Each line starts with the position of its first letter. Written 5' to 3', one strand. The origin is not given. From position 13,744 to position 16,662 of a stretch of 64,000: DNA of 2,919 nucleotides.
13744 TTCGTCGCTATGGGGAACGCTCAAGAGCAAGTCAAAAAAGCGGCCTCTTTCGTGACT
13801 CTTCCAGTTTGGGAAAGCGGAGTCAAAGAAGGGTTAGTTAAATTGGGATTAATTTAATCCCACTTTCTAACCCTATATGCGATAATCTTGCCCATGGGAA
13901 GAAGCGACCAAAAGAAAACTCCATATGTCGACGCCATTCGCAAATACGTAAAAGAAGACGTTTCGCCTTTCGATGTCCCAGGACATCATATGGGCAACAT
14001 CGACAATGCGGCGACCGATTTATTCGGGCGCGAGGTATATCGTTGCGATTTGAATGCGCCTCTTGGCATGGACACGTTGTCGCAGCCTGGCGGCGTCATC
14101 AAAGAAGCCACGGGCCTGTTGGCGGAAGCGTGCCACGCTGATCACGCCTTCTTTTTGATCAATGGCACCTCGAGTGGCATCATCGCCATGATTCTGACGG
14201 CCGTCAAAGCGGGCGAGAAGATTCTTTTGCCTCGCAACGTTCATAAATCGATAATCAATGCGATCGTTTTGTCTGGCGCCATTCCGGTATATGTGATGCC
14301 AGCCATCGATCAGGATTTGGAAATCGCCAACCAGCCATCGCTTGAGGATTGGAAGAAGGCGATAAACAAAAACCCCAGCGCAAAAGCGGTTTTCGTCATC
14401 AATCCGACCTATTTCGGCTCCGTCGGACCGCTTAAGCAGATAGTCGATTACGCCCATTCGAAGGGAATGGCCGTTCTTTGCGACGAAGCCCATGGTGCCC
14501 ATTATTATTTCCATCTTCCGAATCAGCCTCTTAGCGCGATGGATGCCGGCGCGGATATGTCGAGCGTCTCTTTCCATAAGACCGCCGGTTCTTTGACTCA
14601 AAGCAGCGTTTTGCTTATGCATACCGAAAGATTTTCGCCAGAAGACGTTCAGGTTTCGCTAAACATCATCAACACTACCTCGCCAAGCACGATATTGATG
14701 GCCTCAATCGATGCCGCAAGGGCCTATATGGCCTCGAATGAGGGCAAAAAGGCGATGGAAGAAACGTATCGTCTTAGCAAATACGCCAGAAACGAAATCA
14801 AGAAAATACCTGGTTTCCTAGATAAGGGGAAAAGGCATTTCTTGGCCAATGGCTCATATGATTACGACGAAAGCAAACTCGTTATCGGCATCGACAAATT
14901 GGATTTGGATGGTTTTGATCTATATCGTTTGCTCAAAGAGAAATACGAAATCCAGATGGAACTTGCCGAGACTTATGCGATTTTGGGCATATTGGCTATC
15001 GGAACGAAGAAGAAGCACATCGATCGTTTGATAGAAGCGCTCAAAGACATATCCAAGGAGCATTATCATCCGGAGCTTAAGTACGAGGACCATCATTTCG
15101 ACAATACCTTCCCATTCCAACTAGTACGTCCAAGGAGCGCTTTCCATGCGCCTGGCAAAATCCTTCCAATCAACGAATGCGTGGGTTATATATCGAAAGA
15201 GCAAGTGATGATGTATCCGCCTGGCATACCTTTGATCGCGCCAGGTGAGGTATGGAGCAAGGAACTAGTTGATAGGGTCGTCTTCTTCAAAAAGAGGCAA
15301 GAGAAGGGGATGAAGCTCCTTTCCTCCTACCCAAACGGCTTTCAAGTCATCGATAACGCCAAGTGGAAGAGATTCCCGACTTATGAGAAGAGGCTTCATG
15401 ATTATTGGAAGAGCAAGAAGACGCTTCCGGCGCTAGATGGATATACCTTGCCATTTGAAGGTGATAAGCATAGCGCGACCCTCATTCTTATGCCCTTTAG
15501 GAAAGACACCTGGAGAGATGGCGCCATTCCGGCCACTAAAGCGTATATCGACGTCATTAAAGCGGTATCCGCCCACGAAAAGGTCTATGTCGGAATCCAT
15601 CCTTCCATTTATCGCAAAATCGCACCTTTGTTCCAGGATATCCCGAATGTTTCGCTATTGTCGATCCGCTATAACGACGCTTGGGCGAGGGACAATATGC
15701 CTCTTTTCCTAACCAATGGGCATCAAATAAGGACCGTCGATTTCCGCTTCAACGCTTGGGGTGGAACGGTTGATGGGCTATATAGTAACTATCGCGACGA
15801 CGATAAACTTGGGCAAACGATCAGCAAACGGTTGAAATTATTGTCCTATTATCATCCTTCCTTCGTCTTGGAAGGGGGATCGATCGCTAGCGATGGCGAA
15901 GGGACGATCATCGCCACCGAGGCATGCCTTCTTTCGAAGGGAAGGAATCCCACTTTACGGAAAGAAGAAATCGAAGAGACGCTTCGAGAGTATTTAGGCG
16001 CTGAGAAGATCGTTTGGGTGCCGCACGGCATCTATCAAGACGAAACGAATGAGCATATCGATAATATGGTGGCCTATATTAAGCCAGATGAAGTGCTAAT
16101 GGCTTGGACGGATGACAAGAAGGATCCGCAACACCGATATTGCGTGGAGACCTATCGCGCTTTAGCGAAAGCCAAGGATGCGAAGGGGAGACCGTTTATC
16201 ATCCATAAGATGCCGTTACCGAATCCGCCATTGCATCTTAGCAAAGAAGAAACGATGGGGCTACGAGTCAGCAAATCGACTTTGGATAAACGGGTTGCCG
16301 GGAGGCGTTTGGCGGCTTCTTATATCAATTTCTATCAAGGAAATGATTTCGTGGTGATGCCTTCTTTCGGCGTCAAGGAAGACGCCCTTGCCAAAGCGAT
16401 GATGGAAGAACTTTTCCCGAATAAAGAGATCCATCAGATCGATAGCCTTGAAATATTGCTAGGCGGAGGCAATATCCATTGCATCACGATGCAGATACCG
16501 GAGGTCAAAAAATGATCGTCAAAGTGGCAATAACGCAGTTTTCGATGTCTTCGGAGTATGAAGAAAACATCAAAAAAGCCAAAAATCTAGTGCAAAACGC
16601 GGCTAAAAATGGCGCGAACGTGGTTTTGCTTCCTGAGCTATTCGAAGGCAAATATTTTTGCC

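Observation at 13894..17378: Arginine decarboxylase fused in-frame to agmatine deiminase, followed by translationally coupled N-carbamoylputrescine amidase: a compact two-gene agmatine-to-putrescine route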

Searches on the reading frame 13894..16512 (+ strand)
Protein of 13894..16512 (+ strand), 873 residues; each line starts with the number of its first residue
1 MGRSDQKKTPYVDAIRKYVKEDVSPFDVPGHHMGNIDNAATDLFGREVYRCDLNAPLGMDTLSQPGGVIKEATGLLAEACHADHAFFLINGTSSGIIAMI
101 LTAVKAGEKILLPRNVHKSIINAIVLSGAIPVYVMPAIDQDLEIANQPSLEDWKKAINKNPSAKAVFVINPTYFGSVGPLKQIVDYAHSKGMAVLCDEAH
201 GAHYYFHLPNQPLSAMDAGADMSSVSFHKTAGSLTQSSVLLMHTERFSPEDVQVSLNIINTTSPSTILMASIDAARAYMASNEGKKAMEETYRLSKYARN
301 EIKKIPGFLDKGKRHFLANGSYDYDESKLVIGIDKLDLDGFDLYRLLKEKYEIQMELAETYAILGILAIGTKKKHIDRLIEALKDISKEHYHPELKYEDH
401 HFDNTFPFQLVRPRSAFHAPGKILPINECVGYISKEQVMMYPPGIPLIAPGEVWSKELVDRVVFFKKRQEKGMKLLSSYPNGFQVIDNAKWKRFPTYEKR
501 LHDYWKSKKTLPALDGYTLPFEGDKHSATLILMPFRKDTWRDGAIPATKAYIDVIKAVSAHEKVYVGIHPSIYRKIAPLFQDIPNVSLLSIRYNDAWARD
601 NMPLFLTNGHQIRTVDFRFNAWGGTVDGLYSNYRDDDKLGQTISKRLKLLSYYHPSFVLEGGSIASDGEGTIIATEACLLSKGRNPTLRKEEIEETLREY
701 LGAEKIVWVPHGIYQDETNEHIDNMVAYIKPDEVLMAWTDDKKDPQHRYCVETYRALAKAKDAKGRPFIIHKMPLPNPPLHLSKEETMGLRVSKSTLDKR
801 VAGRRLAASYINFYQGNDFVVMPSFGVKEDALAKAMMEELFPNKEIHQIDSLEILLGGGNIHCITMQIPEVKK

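Call 3: search_protein_families(library=pfam, proteins=[window:13894-16512:+], max_evalue=0.01)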
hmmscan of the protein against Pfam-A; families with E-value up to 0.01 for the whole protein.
window:13894-16512:+ (873 aa): 7 families
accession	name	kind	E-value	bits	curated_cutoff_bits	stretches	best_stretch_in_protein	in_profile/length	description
PF04371.20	PAD_porph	-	2.9e-102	342.6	25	1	519-869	2-321/321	Porphyromonas-type peptidyl-arginine deiminase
PF01276.26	OKR_DC_1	-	2.9e-65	221.1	27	1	9-304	1-316/417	Orn/Lys/Arg decarboxylase, major domain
PF01041.23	DegT_DnrJ_EryC1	-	4.5e-12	46.3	19.8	1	60-230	18-173/360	DegT/DnrJ/EryC1/StrS aminotransferase family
PF00155.27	Aminotran_1_2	-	1.5e-08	34.7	19.7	1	68-208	43-196/361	Aminotransferase class I and II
PF03711.20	OKR_DC_1_C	-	1.9e-08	35.1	24.2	1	376-470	17-112/132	Orn/Lys/Arg decarboxylase, C-terminal domain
PF00266.25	Aminotran_5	-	4.5e-08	32.9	21.5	1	85-232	64-204/371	Aminotransferase class-V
PF01212.27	Beta_elim_lyase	-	0.00031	20.6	27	1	76-245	41-214/288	Beta-eliminating lyase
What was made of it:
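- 13894..15348 (+): N-terminal ancestral-form AAT-fold Orn/Lys/Arg decarboxylase module (residues 1-485). PLP-Lys K229 codon at 14578-14580; DEAHGAH motif at residues 197-203. Pfam PF01276 and PF03711 (call 3).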

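Call 4: search_protein_families(library=ncbifam, proteins=[window:13894-16512:+], max_evalue=0.001)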
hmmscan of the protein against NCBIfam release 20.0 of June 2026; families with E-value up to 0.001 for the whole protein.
window:13894-16512:+ (873 aa): 20 families
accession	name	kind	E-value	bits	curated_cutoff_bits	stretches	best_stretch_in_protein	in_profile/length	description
NF010070.0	PRK13551.1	subfamily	8.2e-130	432.8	483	1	508-871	4-364/365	agmatine deiminase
TIGR03380.1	agmatine_aguA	equivalog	3.5e-124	414.4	381.8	1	511-869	2-356/357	agmatine deiminase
NF011928.0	PRK15399.1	subfamily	7.8e-27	93.8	968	2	8-305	129-442/713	lysine decarboxylase LdcC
NF011929.0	PRK15400.1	subfamily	7e-25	87.4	1056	2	8-305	129-442/714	lysine decarboxylase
NF010092.0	PRK13578.1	subfamily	2.4e-22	79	794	2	7-135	107-243/720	ornithine decarboxylase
TIGR04301.1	ODC_inducible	exception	2.7e-21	75.5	1310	2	8-136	108-244/719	ornithine decarboxylase SpeF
TIGR04318.1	lacto_ODC_hypo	hypoth_equivalog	1.5e-16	60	950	1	11-137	93-227/695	putative ornithine decarboxylase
NF011603.0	PRK15029.1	equivalog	4.4e-16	58.4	1167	1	8-290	140-450/756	arginine decarboxylase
NF008687.0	PRK11706.1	equivalog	9.6e-10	37.7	375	1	59-231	23-181/375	dTDP-4-amino-4,6-dideoxygalactose transaminase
TIGR03576.1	pyridox_MJ0158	hypoth_equivalog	1.1e-07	31.3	304.45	1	84-372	72-314/346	TIGR03576 family pyridoxal phosphate-dependent enzyme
TIGR02379.1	ECA_wecE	subfamily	1.3e-07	30.7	434.85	1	57-247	21-199/376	dTDP-4-amino-4,6-dideoxy-D-glucose transaminase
TIGR03588.1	PseC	equivalog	1e-06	27.9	423.5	1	66-229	29-184/380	UDP-4-amino-4,6-dideoxy-N-acetyl-beta-L-altrosamine transaminase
NF008658.2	PRK11658.1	equivalog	2.6e-06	26.4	631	1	77-204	43-161/379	UDP-4-amino-4-deoxy-L-arabinose aminotransferase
TIGR04181.1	NHT_00031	hypoth_equivalog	5.6e-05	22.2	420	1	63-199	26-169/359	LegC family aminotransferase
NF006810.0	PRK09331.1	subfamily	5.6e-05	22.1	301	1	51-249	52-241/397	Sep-tRNA:Cys-tRNA synthetase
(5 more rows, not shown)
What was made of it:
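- On Agmatine deiminase (AguA/AIH; TIGR03380, PF04371, pentein fold): 414.4 bits against a cutoff of 381.8, residues 511-869 (call 4); PF04371 at 2.9e-102 (call 3).
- Checked: Curated models (call 4): TIGR03380 aguA scores 414.4 bits against a cutoff of 381.8, over residues 511-869.
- Domains and thresholds: calls 3 and 4. The deiminase half passes the curated equivalog cutoff (call 4).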
